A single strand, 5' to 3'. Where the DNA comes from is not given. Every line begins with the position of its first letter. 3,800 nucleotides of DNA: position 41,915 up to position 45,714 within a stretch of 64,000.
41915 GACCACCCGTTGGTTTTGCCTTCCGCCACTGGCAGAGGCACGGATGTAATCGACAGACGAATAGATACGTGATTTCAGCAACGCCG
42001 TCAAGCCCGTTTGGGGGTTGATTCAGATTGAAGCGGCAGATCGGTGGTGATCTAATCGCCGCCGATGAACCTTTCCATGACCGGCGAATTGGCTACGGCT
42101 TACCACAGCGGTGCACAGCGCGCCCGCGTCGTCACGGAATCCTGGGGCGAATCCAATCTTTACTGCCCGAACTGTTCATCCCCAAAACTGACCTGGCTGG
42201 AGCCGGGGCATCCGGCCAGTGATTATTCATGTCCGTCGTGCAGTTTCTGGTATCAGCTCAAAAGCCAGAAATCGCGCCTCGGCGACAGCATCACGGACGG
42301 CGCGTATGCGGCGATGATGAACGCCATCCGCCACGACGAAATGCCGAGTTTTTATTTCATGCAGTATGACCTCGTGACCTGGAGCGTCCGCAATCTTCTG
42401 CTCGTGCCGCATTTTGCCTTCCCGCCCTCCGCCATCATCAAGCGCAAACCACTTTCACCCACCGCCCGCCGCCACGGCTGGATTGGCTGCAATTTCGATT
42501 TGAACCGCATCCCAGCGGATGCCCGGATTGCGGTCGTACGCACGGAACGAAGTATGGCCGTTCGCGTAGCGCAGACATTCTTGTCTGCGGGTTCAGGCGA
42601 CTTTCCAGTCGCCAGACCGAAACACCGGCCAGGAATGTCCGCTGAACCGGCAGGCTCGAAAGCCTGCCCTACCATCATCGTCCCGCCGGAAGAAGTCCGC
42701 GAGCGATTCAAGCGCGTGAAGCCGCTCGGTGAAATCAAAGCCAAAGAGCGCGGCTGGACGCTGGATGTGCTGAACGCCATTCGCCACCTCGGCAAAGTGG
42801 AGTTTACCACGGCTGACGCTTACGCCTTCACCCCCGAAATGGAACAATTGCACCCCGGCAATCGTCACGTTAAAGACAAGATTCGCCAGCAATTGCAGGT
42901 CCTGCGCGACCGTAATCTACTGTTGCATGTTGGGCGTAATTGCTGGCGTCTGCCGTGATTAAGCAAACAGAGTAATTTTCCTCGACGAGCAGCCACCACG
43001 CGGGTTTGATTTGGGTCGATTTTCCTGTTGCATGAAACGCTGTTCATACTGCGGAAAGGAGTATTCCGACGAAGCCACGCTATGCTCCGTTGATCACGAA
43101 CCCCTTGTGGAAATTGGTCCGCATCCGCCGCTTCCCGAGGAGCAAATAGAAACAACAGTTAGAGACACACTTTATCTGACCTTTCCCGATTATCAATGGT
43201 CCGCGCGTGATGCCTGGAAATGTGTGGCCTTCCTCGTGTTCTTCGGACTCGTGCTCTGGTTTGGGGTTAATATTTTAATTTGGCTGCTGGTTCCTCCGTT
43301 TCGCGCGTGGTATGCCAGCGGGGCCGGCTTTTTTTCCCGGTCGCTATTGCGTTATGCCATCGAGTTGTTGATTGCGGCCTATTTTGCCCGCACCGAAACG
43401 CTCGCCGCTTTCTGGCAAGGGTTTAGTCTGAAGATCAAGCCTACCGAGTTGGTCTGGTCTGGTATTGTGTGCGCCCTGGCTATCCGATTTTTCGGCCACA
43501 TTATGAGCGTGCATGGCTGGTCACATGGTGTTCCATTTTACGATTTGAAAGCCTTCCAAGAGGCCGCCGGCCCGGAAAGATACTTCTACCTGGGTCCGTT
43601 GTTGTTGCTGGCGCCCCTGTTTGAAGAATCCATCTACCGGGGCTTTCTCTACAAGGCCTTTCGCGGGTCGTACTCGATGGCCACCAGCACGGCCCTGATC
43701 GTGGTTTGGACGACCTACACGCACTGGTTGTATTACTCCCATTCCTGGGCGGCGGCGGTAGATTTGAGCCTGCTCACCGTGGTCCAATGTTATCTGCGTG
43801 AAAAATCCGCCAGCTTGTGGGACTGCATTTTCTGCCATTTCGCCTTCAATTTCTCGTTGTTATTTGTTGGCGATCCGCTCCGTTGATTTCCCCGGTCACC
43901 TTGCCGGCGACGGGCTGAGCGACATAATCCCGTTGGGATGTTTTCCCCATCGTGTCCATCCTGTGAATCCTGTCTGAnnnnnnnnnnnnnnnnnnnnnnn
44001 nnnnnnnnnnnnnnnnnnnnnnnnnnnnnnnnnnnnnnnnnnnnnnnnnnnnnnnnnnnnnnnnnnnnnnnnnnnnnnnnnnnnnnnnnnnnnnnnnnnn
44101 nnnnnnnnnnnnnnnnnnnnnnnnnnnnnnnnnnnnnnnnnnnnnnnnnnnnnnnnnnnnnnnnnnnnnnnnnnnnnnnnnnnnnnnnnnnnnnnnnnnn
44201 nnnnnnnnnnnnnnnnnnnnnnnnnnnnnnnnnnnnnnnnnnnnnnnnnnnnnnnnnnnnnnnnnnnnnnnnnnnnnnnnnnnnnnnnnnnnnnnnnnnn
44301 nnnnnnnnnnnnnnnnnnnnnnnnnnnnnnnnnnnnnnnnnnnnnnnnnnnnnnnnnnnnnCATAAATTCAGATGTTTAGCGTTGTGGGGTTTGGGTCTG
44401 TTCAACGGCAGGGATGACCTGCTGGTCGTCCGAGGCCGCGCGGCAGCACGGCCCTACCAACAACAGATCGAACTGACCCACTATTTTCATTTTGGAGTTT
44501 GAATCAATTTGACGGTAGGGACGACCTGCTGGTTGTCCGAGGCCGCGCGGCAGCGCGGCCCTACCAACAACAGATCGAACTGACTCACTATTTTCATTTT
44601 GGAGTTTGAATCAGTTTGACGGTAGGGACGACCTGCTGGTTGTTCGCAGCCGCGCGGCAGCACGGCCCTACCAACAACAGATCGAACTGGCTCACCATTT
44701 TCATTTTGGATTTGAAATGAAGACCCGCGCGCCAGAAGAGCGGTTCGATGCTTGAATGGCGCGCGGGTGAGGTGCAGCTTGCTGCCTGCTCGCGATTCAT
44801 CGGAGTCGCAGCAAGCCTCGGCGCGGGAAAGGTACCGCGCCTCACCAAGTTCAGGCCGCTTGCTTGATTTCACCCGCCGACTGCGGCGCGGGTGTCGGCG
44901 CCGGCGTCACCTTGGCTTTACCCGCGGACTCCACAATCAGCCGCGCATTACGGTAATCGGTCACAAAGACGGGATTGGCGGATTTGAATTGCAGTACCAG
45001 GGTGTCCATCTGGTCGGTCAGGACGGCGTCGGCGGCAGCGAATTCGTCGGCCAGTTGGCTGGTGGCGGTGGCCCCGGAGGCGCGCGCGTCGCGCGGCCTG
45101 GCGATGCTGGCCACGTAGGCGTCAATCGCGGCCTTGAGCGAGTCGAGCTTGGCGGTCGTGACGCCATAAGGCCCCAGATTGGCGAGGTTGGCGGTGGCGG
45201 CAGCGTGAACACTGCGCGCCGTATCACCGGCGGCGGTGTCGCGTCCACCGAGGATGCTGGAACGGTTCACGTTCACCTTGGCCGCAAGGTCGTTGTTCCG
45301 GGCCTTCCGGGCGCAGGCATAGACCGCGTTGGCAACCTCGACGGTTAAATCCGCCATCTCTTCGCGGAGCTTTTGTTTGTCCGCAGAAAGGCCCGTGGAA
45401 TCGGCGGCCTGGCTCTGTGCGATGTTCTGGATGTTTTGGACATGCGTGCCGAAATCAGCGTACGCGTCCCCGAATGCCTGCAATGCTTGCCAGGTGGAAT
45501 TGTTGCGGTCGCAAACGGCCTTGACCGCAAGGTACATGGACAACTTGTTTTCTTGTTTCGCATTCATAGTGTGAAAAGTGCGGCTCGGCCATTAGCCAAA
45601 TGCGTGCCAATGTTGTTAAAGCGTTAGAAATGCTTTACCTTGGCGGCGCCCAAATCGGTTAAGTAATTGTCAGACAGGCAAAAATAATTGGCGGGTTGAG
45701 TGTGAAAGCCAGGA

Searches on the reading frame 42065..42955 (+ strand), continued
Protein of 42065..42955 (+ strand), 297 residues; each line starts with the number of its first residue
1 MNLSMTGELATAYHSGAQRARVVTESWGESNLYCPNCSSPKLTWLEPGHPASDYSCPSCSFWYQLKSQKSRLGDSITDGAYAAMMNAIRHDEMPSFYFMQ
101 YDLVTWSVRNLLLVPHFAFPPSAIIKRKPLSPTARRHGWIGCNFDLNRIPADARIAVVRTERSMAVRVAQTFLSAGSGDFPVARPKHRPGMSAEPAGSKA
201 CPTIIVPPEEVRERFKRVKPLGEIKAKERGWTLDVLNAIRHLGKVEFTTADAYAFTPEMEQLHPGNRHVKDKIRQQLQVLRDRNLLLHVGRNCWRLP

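Call 37: search_protein_families(library=pfam, proteins=[L017:275-1594:+, L017:2203-4014:+, L017:5345-6154:+, L017:10628-11284:-, L017:11437-12204:+, L017:14654-16183:+, L017:17055-18617:-, L016:1041-2261:+, L016:5195-6856:+, L024:725-2146:-], max_evalue=0.001)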
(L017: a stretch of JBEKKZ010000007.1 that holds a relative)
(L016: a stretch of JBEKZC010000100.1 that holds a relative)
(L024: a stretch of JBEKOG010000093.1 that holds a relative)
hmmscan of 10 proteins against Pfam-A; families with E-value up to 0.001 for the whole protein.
L017:275-1594:+ (440 aa): 1 family
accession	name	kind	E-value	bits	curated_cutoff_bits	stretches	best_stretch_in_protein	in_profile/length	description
PF01841.26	Transglut_core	-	1e-18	68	23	1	271-377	5-108/108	Transglutaminase-like superfamily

L017:2203-4014:+ (604 aa): 2 families
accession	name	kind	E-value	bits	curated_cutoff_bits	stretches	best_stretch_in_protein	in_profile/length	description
PF05935.17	Arylsulfotrans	-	1.3e-62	212.4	24.2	1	135-488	3-357/374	Arylsulfotransferase (ASST)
PF14269.12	Arylsulfotran_2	-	3.2e-11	43.6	27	1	222-462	58-283/301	Arylsulfotransferase (ASST)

L017:5345-6154:+ (270 aa): 0 families

L017:10628-11284:- (218 aa): 2 families
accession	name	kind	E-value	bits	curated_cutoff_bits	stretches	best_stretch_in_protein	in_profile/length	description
PF04972.22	BON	-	5.9e-42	142.2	27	3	3-69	2-68/69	BON domain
PF21937.1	Yop-YscD_ppl_2nd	-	2.3e-05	24.4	27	0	101-141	23-64/67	YscD/CdsD-like Bon-like domain 2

L017:11437-12204:+ (256 aa): 1 family
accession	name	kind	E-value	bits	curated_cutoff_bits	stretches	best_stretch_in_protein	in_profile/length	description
PF13189.12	Cytidylate_kin2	-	1.8e-32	113.3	28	1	59-227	4-175/176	Cytidylate kinase-like family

L017:14654-16183:+ (510 aa): 1 family
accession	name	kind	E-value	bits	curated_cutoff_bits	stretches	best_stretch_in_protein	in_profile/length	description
PF16317.11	Glyco_hydro_99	-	4.5e-07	29.8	33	1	374-494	217-337/341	Glycosyl hydrolase family 99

L017:17055-18617:- (520 aa): 4 families
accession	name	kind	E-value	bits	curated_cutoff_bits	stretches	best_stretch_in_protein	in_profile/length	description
PF02055.22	Glyco_hydro_30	-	1.2e-41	143.4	23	1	88-424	3-322/348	Glycosyl hydrolase family 30 TIM-barrel domain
PF17189.10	Glyco_hydro_30C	-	8.1e-10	39.1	22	1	455-518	1-65/65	Glycosyl hydrolase family 30 beta sandwich domain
PF02057.21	Glyco_hydro_59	-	1.3e-08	35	27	1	94-272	10-162/294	Glycosyl hydrolase family 59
PF14587.12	Glyco_hydr_30_2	-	7.9e-08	32.5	27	1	74-294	3-226/364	O-Glycosyl hydrolase family 30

L016:1041-2261:+ (407 aa): 0 families

L016:5195-6856:+ (554 aa): 15 families
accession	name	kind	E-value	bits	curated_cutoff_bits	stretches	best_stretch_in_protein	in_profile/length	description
PF00515.34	TPR_1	-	4.2e-43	143.9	27.8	2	79-111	2-34/34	Tetratricopeptide repeat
PF07719.23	TPR_2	-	7.1e-43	141.6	27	1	79-111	2-34/34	Tetratricopeptide repeat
PF13414.12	TPR_11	-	2.1e-30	104.6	26.8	3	91-120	7-36/42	TPR repeat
PF13371.12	TPR_9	-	8.6e-28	96.6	35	3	90-152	7-69/73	Tetratricopeptide repeat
PF13431.12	TPR_17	-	2.6e-27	93.2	24.4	0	68-98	3-33/34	Tetratricopeptide repeat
PF13181.12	TPR_8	-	3.3e-27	92.7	25.7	1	79-111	2-34/34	Tetratricopeptide repeat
PF13424.12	TPR_12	-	3.2e-16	59.7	30.1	0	282-344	3-66/77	Tetratricopeptide repeat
PF13432.12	TPR_16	-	2.2e-15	57.2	32.7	1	82-146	1-65/65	Tetratricopeptide repeat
PF13428.12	TPR_14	-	9e-15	54.2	23.5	0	290-323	9-42/44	Tetratricopeptide repeat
PF13174.12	TPR_6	-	7.7e-11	42.3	26.3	0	114-144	2-32/33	Tetratricopeptide repeat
PF14559.12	TPR_19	-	4.2e-08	33.8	25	0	89-149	2-62/68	Tetratricopeptide repeat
PF23914.1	TPR_CcmH_CycH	-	4e-07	30.4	42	0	140-247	44-154/158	Cytochrome c-type biogenesis protein H TPR domain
PF01239.28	PPTA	-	3.9e-05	23.6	29.5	0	95-120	2-27/32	Protein prenyltransferase alpha subunit repeat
PF25064.1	ARM_TT21_5th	-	0.00033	21.4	27.8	0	21-70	49-98/117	TT21 fifth ARM repeats domain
PF25575.1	TPR_BSK1_C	-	0.00045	20.5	42.2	0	92-144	56-109/118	Serine/threonine-protein kinase BSK1-like, TPR repeats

L024:725-2146:- (473 aa): 0 families

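Call 38: search_protein_families(library=pfam, proteins=[L011:12022-13590:+, L011:13891-14625:+, L011:14992-16116:-, L011:16391-17452:-, L011:17805-18509:+, L011:19796-20521:-, L024:2765-3874:+, L024:3948-4796:+, L024:6045-6842:+, L024:10051-11181:+], max_evalue=0.001)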
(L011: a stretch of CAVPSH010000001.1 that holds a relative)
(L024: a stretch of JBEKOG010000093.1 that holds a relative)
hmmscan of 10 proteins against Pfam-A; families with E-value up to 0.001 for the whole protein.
L011:12022-13590:+ (523 aa): 0 families

L011:13891-14625:+ (245 aa): 0 families

L011:14992-16116:- (374 aa): 2 families
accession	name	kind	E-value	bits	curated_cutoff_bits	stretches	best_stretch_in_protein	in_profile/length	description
PF13540.12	RCC1_2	-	2.2e-18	65.9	22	2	124-151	2-29/30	Regulator of chromosome condensation (RCC1) repeat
PF25390.1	WD40_RLD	-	1.1e-16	61.6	150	2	82-190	143-274/363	RCC1-like domain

L011:16391-17452:- (353 aa): 9 families
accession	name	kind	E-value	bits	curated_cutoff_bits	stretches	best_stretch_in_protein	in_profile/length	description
PF01436.27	NHL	-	1.5e-22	78.9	20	1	195-215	1-21/28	NHL repeat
PF24684.1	Vgb_lyase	-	2.9e-19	69.4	50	2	86-299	66-286/290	Virginiamycin B lyase family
PF08450.18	SGL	-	7.6e-14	52.3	26.3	1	192-265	130-214/246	SMP-30/Gluconolactonase/LRE-like region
PF20067.5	SSL_N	-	8.1e-13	48.5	18.9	0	234-251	20-37/46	Strictosidine synthase-like, N-terminal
PF06739.17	SBBP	-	5e-09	36.4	20.5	0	157-173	14-30/38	Beta-propeller repeat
PF25021.1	TEN_NHL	-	8e-08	32.1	27.1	0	195-228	30-62/357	Teneurin NHL domain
PF06977.17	SdiA-regulated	-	1.6e-06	27.9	21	0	155-174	222-241/249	SdiA-regulated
PF07494.17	Reg_prop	-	1.7e-06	27.9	20.4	0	157-174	6-23/24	Two component regulator propeller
PF23500.1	DUF7133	-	0.00044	20.1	27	0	197-213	330-346/385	Domain of unknown function (DUF7133)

L011:17805-18509:+ (235 aa): 0 families

L011:19796-20521:- (241 aa): 1 family
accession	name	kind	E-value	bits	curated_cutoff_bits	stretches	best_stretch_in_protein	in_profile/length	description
PF07589.16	PEP-CTERM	-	4.5e-07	30.1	20.7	1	216-239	1-24/24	PEP-CTERM motif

L024:2765-3874:+ (370 aa): 1 family
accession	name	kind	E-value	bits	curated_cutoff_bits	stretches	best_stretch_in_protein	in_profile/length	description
PF07589.16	PEP-CTERM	-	0.00034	21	20.7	1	336-362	1-24/24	PEP-CTERM motif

L024:3948-4796:+ (283 aa): 0 families

L024:6045-6842:+ (266 aa): 0 families

L024:10051-11181:+ (377 aa): 11 families
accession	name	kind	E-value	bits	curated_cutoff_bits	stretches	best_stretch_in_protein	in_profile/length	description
PF14559.12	TPR_19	-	1.5e-14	54.5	25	1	46-103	1-56/68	Tetratricopeptide repeat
PF13428.12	TPR_14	-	1.9e-12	47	23.5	1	43-79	8-44/44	Tetratricopeptide repeat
PF07719.23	TPR_2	-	2.2e-12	46.5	27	1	231-263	1-33/34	Tetratricopeptide repeat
PF00515.34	TPR_1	-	1.8e-10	40.6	27.8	1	231-263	1-33/34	Tetratricopeptide repeat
PF13414.12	TPR_11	-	2.6e-09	37.1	26.8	1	47-77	5-35/42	TPR repeat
PF13431.12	TPR_17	-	1.2e-08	35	24.4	0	58-80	1-23/34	Tetratricopeptide repeat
PF13432.12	TPR_16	-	6.2e-08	33.4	32.7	0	46-79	7-40/65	Tetratricopeptide repeat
PF23914.1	TPR_CcmH_CycH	-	8.3e-06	26.2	42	0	236-270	55-89/158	Cytochrome c-type biogenesis protein H TPR domain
PF13174.12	TPR_6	-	3e-05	24.8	26.3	0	43-68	7-32/33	Tetratricopeptide repeat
PF13181.12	TPR_8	-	3.6e-05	24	25.7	0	232-263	2-33/34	Tetratricopeptide repeat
PF13424.12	TPR_12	-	0.00029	21.4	30.1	0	220-260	33-74/77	Tetratricopeptide repeat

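Call 51: search_protein_families(library=ncbifam, proteins=[window:42065-42955:+], max_evalue=0.001)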
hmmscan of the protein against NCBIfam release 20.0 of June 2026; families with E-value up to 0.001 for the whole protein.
window:42065-42955:+ (297 aa): 0 families

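Call 63: search_solved_structures(query=window:42065-42955:+, max_evalue=0.001, show_alignments=1)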
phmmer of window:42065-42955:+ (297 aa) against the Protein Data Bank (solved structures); distinct sequences matched with E-value up to 0.001: 1.
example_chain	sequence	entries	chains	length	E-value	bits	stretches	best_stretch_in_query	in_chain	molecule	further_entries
4esj_A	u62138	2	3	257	2.4e-59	204.2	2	3-159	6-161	Type-2 restriction enzyme DpnI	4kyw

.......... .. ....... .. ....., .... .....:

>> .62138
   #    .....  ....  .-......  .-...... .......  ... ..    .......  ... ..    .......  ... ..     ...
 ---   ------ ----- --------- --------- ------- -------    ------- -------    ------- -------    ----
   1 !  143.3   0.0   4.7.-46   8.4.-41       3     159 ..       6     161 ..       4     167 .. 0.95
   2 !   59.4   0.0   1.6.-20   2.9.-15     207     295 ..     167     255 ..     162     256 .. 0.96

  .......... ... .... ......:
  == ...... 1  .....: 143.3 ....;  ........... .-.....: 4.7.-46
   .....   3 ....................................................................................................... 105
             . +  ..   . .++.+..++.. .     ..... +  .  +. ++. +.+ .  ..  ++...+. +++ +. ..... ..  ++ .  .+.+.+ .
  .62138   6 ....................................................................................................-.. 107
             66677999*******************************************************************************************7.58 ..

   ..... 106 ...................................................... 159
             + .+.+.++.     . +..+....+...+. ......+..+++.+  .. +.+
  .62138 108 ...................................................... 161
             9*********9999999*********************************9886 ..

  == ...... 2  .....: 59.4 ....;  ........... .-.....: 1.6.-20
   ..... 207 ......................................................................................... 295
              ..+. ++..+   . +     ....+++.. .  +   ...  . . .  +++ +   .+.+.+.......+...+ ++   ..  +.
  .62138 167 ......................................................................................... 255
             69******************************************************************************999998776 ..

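Call 78: search_protein_families(library=pfam, proteins=[L011:10980-11222:-, L011:11228-11464:-, L015:11142-11360:-, L015:10895-11116:+, L014:11073-11309:+, L014:10913-11266:+, L014:10702-11043:-, L019:18149-18505:+, L006:11838-12062:-, L017:5345-6154:+], max_evalue=0.01)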
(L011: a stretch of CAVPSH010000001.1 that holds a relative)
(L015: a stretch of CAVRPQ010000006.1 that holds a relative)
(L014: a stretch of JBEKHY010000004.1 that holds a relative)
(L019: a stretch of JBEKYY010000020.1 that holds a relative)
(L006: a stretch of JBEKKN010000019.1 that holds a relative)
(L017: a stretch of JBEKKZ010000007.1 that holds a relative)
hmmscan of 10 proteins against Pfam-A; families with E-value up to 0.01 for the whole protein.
L011:10980-11222:- (81 aa): 0 families

L011:11228-11464:- (79 aa): 0 families

L015:11142-11360:- (73 aa): 0 families

L015:10895-11116:+ (74 aa): 0 families

L014:11073-11309:+ (79 aa): 1 family
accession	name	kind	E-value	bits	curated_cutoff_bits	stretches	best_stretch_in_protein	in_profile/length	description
PF07927.17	HicA_toxin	-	2.6e-11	43.9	27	1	10-63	2-55/58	HicA toxin of bacterial toxin-antitoxin,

L014:10913-11266:+ (118 aa): 0 families

L014:10702-11043:- (114 aa): 0 families

L019:18149-18505:+ (119 aa): 0 families

L006:11838-12062:- (75 aa): 0 families

L017:5345-6154:+ (270 aa): 0 families

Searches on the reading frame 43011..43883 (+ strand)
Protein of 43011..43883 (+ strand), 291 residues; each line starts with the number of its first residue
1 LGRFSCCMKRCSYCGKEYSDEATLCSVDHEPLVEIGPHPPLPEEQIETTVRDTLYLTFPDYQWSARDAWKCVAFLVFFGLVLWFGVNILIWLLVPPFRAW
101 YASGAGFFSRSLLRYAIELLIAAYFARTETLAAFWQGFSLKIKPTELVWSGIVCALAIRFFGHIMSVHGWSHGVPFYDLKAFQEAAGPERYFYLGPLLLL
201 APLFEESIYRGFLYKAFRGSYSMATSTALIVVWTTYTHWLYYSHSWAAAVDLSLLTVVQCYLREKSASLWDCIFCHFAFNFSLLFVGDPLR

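Call 5: search_protein_families(library=pfam, proteins=[window:43011-43883:+], max_evalue=0.01)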
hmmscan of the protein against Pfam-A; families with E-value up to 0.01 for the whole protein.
window:43011-43883:+ (291 aa): 2 families
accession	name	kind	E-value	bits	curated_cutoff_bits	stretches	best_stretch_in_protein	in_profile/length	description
PF02517.21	Rce1-like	-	5e-13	49.6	22.4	1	195-281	9-92/93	Type II CAAX prenyl endopeptidase Rce1-like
PF13240.11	Zn_Ribbon_1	-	0.0048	17.1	25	1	11-26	2-17/23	zinc-ribbon domain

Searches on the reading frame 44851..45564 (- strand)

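Call 5: search_protein_families(library=pfam, proteins=[window:44851-45564:-], max_evalue=0.01)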
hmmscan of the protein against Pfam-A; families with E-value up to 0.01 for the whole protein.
window:44851-45564:- (237 aa): 1 family
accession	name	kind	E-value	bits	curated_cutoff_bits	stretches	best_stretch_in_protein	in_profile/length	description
PF14362.11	DUF4407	-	0.00053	19.8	31.3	1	48-192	121-263/297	Domain of unknown function (DUF4407)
